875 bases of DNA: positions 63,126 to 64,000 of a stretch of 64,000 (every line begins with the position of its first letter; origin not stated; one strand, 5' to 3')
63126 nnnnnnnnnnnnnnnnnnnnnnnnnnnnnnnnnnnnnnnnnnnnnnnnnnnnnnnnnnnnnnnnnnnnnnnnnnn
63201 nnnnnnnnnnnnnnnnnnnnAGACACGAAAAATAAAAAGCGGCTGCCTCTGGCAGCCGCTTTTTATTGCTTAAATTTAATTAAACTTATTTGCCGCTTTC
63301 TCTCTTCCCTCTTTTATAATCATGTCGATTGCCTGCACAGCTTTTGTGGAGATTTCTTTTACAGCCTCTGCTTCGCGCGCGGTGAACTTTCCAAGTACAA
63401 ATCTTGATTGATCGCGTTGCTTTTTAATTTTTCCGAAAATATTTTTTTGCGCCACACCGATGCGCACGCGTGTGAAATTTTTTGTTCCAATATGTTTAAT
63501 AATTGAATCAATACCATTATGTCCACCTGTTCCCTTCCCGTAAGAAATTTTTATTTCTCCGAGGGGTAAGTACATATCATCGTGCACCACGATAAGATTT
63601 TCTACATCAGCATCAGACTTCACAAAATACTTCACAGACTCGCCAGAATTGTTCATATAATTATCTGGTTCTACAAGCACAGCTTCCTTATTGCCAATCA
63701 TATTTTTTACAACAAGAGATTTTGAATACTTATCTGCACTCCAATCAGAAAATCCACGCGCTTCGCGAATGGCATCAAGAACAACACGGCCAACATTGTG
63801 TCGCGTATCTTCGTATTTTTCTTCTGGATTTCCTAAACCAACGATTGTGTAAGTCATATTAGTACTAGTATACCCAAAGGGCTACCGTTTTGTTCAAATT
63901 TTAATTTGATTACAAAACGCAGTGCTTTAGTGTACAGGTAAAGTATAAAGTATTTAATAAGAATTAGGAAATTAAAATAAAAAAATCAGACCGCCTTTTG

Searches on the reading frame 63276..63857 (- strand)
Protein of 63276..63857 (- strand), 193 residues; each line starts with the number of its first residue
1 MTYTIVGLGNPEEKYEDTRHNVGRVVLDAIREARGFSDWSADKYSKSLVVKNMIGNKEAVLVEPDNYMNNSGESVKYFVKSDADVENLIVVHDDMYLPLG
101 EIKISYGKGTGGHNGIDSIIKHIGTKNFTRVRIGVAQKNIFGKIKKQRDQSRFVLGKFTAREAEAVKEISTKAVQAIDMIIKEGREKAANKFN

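Call 32: search_protein_families(library=pfam, proteins=[window:63276-63857:-], max_evalue=0.001)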
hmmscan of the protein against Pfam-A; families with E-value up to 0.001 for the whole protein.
window:63276-63857:- (193 aa): 1 family
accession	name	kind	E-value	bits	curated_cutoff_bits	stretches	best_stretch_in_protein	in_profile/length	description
PF01195.25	Pept_tRNA_hydro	-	1e-54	185.6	27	1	5-193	2-183/183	Peptidyl-tRNA hydrolase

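Call 71: find_encoding_contigs(protein=window:63276-63857:-, flank=10000, max_places=2)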
Protein window:63276-63857:- (193 aa): 2 contigs read that carry it; 2 places shown.
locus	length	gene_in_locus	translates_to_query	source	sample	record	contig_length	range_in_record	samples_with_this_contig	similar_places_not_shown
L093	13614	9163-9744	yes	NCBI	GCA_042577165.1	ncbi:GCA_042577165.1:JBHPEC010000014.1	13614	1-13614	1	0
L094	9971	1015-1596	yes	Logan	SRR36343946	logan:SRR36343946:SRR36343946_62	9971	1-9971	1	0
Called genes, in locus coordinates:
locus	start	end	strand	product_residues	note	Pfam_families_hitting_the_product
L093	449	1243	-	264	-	-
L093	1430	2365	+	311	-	PF00890:FAD_binding_2 (faint), PF07992:Pyr_redox_2, PF13738:Pyr_redox_3, PF00070:Pyr_redox (weak)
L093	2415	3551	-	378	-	PF00091:Tubulin, PF12327:FtsZ_C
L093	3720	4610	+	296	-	-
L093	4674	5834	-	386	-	PF11104:PilM_2, PF02491:SHS2_FTSA, PF14450:FtsA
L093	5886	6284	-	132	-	PF02130:YbeY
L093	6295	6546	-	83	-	-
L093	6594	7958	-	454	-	PF13393:tRNA-synt_His, PF00587:tRNA-synt_2b, PF03129:HGTP_anticodon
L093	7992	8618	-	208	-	PF10502:Peptidase_S26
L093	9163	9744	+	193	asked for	PF01195:Pept_tRNA_hydro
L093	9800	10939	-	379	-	PF21543:CvfB_2nd (faint), PF23459:S1_RRP5 (faint), PF00575:S1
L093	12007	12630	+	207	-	PF13483:Lactamase_B_3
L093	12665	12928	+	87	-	-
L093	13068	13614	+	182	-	PF00521:DNA_topoisoIV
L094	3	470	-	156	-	?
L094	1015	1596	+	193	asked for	PF01195:Pept_tRNA_hydro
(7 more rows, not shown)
